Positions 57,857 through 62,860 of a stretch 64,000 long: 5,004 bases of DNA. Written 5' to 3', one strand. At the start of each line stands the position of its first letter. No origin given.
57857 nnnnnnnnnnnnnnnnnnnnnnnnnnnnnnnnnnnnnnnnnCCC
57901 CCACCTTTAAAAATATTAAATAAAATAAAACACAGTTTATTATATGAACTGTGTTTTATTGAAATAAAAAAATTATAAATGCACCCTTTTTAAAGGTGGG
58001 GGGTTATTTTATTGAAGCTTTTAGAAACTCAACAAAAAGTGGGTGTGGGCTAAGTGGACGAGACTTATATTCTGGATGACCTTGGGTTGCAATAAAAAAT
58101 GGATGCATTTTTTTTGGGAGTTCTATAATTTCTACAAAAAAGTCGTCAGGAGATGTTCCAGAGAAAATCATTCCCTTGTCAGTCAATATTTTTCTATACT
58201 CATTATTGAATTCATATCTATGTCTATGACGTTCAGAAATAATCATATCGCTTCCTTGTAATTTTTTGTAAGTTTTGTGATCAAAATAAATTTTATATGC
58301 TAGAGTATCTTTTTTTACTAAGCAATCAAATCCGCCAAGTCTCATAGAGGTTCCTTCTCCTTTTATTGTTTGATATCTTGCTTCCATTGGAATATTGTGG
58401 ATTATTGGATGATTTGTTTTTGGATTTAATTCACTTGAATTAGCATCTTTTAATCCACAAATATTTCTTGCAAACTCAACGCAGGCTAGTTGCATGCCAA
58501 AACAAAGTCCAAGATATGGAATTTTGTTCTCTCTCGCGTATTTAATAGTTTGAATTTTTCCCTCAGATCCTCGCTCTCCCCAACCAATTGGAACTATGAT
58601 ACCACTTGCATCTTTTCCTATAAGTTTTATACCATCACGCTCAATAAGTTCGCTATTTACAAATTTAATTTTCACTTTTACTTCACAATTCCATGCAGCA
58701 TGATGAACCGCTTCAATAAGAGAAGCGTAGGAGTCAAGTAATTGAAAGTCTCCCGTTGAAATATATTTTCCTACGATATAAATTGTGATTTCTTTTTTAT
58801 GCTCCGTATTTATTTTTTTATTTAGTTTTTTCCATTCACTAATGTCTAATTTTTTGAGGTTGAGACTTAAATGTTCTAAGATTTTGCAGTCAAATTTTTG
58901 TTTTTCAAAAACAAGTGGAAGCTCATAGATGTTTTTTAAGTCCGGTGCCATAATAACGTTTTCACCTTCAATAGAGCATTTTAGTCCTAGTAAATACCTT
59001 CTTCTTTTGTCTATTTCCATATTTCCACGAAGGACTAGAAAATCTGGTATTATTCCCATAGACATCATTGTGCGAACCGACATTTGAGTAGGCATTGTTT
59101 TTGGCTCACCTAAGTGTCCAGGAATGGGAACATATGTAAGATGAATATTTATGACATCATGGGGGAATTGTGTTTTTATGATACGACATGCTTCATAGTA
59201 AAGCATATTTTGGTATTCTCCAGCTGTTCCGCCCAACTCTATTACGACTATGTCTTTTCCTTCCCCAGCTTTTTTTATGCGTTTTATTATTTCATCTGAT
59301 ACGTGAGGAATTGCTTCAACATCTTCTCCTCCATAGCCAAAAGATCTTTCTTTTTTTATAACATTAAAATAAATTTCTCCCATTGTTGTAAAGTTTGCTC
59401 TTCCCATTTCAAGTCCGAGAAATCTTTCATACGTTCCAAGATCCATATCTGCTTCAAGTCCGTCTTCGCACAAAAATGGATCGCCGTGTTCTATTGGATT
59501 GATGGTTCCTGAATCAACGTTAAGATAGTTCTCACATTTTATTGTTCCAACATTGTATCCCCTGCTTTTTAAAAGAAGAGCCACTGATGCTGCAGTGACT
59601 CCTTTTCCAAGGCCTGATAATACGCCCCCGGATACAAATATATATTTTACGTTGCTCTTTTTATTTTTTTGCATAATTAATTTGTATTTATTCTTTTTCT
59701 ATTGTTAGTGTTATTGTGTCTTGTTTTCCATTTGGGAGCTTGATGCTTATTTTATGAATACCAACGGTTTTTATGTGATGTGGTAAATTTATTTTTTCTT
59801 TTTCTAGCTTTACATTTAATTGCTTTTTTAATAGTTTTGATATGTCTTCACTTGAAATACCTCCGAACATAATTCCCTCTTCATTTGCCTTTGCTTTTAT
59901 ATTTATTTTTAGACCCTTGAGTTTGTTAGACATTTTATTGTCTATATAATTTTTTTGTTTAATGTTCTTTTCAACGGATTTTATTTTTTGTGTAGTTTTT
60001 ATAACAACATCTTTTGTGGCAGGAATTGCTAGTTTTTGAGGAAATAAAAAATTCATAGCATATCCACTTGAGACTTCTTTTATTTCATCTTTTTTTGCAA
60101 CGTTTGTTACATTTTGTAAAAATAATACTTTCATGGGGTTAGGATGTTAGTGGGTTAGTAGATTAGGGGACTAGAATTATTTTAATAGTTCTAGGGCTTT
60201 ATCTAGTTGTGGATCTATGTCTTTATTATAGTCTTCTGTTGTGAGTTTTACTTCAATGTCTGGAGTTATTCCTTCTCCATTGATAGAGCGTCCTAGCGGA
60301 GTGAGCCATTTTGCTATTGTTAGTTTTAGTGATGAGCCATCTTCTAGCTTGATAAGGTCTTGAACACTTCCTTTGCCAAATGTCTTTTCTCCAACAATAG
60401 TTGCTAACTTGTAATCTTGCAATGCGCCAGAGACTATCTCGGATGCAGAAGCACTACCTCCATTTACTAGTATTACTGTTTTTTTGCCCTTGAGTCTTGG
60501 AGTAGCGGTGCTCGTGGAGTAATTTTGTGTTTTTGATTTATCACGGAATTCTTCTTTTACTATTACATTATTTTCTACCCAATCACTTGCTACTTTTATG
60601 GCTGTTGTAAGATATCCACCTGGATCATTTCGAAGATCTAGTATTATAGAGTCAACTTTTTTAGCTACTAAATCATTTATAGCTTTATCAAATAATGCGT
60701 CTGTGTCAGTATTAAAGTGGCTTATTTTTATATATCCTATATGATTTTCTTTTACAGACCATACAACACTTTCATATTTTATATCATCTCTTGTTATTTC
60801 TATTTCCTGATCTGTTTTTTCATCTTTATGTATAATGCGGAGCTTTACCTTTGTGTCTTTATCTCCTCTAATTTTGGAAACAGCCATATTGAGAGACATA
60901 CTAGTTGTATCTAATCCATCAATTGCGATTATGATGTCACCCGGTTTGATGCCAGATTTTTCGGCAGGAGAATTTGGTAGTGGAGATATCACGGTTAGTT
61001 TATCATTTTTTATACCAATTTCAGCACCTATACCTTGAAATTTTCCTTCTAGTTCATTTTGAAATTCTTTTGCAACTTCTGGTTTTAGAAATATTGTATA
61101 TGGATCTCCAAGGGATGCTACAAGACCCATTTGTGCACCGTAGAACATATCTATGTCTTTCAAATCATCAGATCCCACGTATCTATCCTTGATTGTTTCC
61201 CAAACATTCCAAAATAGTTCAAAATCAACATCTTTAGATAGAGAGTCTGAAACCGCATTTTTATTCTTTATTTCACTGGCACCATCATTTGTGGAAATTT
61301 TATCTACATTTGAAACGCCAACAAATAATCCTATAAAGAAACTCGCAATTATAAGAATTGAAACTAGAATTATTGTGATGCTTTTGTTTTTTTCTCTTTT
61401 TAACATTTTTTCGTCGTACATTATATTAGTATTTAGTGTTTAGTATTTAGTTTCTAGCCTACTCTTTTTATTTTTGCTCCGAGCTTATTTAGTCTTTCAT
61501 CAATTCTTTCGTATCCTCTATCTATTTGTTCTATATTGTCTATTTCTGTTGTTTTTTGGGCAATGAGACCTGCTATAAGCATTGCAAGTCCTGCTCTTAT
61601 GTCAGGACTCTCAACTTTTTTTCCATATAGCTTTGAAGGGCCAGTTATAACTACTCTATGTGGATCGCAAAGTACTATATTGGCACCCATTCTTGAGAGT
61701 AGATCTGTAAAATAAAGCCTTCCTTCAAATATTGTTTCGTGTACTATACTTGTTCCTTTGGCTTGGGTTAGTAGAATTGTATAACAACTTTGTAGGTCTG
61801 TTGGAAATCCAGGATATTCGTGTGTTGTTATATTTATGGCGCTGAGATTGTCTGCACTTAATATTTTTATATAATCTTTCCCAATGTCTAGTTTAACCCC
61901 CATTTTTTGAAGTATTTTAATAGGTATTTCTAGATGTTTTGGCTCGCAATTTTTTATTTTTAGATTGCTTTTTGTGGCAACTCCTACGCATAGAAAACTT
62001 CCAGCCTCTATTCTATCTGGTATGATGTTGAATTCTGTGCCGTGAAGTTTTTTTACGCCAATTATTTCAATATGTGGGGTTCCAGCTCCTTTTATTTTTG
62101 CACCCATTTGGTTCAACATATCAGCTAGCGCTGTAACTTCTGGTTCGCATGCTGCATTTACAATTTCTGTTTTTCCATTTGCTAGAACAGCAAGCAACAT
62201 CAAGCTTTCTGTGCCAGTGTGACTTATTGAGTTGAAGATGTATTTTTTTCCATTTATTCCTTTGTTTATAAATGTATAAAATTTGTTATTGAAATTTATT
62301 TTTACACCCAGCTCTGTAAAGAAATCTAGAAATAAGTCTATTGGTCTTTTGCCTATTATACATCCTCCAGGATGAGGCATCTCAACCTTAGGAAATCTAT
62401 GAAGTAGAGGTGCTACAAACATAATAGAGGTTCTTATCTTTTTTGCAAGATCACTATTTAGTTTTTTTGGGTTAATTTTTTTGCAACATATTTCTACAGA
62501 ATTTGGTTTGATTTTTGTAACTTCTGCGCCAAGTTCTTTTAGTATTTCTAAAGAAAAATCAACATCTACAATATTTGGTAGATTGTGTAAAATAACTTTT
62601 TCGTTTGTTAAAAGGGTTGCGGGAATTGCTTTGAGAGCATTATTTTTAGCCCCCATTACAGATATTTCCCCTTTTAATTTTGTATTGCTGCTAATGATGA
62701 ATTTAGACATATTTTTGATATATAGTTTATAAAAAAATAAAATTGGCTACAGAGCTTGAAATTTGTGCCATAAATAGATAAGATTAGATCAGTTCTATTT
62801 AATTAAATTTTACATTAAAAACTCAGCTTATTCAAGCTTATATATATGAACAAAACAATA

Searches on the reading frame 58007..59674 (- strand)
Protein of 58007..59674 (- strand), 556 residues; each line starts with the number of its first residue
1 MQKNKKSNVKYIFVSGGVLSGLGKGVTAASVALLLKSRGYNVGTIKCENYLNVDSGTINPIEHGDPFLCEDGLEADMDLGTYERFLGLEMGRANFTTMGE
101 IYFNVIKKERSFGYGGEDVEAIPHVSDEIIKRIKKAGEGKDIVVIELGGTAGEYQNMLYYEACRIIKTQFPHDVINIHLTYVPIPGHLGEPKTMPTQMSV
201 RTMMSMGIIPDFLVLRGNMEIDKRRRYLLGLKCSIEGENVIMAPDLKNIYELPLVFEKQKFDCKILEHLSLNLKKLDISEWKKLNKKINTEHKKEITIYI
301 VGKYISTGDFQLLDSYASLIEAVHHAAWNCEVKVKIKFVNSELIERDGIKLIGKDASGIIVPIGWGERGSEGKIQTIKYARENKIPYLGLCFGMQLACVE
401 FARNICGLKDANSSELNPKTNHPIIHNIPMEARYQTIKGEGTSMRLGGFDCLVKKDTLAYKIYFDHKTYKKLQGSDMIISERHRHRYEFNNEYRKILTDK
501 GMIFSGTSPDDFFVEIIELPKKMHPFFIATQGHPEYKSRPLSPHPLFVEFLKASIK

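Call 35: search_protein_families(library=pfam, proteins=[window:58007-59674:-], max_evalue=0.01)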
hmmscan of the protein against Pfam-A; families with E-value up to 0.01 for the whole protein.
window:58007-59674:- (556 aa): 3 families
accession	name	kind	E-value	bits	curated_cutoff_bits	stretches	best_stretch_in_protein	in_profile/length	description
PF06418.20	CTP_synth_N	-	1.8e-88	296.8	26.1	1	10-271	1-265/265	CTP synthase N-terminus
PF00117.34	GATase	-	3.5e-30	105.5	22.8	1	312-552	2-189/190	Glutamine amidotransferase class-I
PF01656.29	CbiA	-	0.0008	19.8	25.4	1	20-315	8-94/125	CobQ/CobB/MinD/ParA nucleotide binding domain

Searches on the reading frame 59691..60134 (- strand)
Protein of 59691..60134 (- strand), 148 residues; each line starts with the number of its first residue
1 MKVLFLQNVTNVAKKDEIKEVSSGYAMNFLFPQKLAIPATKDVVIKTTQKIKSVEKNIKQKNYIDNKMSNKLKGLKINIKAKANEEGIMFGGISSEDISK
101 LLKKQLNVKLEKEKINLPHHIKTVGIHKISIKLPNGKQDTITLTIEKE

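Call 35: search_protein_families(library=pfam, proteins=[window:59691-60134:-], max_evalue=0.01)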
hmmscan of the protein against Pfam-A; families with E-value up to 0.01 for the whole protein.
window:59691-60134:- (148 aa): 4 families
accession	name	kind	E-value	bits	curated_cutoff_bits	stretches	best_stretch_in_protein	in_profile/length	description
PF03948.19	Ribosomal_L9_C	-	2.7e-19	69.8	23.2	1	66-146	4-85/86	Ribosomal protein L9, C-terminal domain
PF01281.25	Ribosomal_L9_N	-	2.6e-17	62.5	20.7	1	1-42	1-42/47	Ribosomal protein L9, N-terminal domain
PF17664.6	HOATZ-like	-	0.0016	18.5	25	1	48-123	70-144/168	Cilia- and flagella-associated protein HOATZ-like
PF10390.15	ELL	-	0.0039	17.2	22.9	1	32-99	110-162/282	RNA polymerase II elongation factor ELL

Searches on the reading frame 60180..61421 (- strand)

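Call 35: search_protein_families(library=pfam, proteins=[window:60180-61421:-], max_evalue=0.01)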
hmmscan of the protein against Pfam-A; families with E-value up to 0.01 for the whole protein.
window:60180-61421:- (414 aa): 7 families
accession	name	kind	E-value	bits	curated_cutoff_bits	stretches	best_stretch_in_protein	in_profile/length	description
PF03572.23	Peptidase_S41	-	3.1e-55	186.7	24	1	227-391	1-165/165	Peptidase family S41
PF00595.29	PDZ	-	1.2e-12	48.5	23.2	1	129-196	10-80/81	PDZ domain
PF17820.7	PDZ_6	-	6.7e-12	45.4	27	1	144-196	2-52/54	PDZ domain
PF13180.12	PDZ_2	-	6.8e-10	39.5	27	1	131-208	3-79/80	PDZ domain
PF22694.1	CtpB_N-like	-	4.9e-05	24.1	27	1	46-113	19-82/85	Activating protease CtpB N-terminal domain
PF14685.13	PDZ_Tricorn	-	0.0027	18.1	25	1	149-202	29-82/88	Tricorn protease PDZ domain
PF17613.7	motB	-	0.0028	18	25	1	186-286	36-134/162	Modifier of transcription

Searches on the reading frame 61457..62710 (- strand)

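Call 35: search_protein_families(library=pfam, proteins=[window:61457-62710:-], max_evalue=0.01)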
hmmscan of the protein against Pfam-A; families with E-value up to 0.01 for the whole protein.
window:61457-62710:- (418 aa): 2 families
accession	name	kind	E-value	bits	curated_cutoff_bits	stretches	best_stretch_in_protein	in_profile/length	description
PF00275.25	EPSP_synthase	-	2.1e-82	277.5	22.8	1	9-407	4-417/417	EPSP synthase (3-phosphoshikimate 1-carboxyvinyltransferase)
PF22060.2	Cep192_D1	-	0.0045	17.2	27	1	229-269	6-46/123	Cep192 domain 1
